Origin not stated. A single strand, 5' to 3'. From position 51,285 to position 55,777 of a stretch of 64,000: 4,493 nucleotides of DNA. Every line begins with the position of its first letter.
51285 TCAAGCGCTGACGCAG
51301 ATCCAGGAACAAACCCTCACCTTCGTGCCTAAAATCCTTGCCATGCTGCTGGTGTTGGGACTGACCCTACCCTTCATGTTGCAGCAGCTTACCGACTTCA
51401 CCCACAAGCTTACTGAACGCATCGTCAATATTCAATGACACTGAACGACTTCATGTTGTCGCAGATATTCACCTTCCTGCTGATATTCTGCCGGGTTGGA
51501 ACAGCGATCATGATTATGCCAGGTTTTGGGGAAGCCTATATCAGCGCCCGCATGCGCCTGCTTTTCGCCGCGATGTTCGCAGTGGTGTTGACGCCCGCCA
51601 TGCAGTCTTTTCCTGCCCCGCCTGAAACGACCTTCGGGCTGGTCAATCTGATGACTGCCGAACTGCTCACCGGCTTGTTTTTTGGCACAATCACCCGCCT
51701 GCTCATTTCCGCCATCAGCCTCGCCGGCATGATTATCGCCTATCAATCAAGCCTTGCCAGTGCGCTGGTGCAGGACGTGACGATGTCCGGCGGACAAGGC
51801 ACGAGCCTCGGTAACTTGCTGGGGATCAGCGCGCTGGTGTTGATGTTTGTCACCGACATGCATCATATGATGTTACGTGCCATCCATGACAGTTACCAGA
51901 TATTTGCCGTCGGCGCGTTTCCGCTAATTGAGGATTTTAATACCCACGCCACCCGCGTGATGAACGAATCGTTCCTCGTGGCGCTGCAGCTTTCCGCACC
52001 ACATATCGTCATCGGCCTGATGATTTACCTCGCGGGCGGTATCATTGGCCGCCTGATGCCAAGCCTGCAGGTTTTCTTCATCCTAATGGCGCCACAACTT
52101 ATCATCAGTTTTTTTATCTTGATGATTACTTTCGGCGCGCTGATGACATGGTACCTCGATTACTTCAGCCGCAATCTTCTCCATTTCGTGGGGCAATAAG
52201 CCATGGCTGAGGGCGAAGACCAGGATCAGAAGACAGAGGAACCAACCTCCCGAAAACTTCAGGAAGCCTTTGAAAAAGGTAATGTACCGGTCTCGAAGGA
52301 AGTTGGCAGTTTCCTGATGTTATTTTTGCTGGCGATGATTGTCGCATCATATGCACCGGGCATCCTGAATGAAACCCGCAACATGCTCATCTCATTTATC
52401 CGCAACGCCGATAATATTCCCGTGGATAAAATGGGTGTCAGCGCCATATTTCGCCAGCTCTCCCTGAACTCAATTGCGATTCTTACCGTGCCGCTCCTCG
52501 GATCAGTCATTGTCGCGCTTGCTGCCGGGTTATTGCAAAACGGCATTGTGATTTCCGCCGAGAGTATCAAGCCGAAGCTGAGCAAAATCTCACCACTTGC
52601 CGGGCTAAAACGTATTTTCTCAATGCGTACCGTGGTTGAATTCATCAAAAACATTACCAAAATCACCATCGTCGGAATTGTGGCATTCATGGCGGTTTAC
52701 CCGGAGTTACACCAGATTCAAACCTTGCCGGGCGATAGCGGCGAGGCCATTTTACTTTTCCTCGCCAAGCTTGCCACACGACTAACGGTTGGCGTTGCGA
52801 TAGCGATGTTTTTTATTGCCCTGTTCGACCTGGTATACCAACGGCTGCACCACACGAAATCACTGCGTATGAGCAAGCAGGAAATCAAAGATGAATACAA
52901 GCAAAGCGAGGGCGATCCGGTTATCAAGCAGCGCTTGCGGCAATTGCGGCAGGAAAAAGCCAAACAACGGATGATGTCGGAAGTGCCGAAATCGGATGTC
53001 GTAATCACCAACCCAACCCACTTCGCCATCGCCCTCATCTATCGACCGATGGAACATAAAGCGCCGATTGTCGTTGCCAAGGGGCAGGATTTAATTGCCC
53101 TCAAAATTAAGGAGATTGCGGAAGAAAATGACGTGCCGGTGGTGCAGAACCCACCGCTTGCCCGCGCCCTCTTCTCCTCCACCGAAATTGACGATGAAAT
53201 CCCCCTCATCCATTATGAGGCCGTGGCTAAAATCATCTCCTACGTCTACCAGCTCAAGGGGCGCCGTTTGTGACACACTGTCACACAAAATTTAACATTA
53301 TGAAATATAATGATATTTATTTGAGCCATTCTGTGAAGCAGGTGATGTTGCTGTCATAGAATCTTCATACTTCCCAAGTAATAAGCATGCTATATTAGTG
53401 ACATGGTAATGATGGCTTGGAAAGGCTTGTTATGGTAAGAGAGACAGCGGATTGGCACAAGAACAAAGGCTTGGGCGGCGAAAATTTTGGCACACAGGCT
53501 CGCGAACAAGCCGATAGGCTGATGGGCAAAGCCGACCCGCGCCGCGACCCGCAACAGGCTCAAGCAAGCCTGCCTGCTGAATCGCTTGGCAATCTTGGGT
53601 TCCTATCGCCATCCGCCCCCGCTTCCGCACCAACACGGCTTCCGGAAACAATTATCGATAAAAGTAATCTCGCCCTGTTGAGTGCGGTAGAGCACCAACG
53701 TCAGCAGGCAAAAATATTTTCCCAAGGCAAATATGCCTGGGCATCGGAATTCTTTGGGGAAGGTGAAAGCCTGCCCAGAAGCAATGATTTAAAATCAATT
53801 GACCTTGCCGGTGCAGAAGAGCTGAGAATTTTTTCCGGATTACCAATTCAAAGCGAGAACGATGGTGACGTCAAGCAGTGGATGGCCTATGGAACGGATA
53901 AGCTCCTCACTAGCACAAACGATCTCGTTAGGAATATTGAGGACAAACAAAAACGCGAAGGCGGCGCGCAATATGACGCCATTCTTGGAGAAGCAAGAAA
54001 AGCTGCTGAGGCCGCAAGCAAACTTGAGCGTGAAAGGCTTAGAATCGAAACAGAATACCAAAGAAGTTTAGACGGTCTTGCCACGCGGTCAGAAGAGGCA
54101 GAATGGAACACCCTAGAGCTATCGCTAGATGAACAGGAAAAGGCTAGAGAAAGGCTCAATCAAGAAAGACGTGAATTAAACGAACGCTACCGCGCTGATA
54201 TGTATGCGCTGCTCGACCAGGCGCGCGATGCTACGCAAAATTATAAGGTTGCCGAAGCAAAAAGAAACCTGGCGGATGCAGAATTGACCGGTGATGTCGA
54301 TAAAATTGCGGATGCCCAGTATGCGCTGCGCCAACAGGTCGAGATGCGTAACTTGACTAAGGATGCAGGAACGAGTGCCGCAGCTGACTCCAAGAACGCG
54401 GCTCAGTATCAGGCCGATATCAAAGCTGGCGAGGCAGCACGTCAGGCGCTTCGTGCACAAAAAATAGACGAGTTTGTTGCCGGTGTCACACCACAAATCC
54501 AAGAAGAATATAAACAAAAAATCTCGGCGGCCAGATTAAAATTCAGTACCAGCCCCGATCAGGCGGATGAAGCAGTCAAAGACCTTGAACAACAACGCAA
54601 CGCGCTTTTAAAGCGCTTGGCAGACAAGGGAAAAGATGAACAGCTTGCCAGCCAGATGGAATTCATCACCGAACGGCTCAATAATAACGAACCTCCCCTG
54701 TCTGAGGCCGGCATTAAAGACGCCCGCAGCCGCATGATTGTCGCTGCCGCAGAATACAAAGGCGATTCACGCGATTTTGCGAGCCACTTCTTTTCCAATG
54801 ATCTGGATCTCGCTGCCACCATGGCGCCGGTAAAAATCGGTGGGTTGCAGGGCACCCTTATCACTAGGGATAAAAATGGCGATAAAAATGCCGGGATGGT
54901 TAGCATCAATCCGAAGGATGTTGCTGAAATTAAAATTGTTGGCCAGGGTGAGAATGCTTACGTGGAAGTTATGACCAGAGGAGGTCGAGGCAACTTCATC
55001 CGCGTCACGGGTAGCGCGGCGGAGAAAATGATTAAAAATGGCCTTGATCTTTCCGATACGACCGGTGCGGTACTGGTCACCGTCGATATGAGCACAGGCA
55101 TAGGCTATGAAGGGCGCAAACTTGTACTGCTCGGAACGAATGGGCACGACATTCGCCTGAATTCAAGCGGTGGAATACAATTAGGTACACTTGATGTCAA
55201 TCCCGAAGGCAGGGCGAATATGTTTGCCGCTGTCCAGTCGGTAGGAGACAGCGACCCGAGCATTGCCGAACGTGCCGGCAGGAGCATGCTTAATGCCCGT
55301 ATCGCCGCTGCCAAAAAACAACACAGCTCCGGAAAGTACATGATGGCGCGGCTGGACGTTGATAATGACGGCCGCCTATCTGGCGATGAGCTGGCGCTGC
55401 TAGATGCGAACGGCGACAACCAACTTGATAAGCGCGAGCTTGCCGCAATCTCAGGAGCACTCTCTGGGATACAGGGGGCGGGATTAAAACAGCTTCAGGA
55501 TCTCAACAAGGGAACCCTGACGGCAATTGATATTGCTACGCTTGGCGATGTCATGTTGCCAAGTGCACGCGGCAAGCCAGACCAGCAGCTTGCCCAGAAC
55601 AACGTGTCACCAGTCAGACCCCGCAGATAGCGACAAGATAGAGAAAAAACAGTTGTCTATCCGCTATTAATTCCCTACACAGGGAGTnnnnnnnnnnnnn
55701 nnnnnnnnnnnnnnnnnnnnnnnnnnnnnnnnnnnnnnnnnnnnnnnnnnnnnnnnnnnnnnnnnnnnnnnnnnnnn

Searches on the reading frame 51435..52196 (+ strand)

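Call 64: search_protein_families(library=pfam, proteins=[window:51435-52196:+], max_evalue=0.001)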
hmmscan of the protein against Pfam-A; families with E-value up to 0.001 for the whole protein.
window:51435-52196:+ (254 aa): 1 family
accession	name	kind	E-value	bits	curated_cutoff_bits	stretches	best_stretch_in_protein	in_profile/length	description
PF01311.25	Bac_export_1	-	7.2e-49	166.9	27.8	1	12-245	2-228/230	Bacterial export proteins, family 1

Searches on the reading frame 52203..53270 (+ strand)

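Call 64: search_protein_families(library=pfam, proteins=[window:52203-53270:+], max_evalue=0.001)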
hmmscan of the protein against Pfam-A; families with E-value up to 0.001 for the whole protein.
window:52203-53270:+ (356 aa): 1 family
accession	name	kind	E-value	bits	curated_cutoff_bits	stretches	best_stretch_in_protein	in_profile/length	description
PF01312.24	Bac_export_2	-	1e-120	403.5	24.4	1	9-348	2-335/335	FlhB HrpN YscU SpaS Family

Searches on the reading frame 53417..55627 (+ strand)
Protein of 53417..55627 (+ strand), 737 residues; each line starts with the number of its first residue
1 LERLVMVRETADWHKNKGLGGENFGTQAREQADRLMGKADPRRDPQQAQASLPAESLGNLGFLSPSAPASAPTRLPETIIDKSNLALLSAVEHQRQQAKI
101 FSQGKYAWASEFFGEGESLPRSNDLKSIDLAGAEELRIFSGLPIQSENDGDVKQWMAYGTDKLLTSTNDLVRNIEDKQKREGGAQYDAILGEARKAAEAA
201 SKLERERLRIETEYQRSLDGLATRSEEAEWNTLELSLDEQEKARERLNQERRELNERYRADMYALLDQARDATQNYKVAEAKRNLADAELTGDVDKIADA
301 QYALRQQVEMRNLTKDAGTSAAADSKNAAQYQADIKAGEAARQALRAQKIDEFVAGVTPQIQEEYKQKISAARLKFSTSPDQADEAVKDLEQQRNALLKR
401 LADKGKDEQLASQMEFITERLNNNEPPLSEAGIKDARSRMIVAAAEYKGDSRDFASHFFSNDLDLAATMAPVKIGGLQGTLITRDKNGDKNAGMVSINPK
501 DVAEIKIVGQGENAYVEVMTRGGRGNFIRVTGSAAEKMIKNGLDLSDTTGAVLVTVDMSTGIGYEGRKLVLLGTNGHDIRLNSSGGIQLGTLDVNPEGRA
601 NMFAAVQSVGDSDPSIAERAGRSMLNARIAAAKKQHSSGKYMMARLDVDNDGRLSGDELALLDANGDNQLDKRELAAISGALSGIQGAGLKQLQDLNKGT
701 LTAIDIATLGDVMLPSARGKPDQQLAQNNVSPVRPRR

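Call 64: search_protein_families(library=pfam, proteins=[window:53417-55627:+], max_evalue=0.001)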
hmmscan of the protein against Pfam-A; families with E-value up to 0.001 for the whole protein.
window:53417-55627:+ (737 aa): 2 families
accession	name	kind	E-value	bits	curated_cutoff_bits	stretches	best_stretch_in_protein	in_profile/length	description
PF00036.39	EF-hand_1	-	4.1e-05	23.3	25.4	0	641-660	4-23/29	EF hand domain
PF13202.12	EF-hand_5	-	6.7e-05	22.6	25.9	0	662-677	8-23/25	EF hand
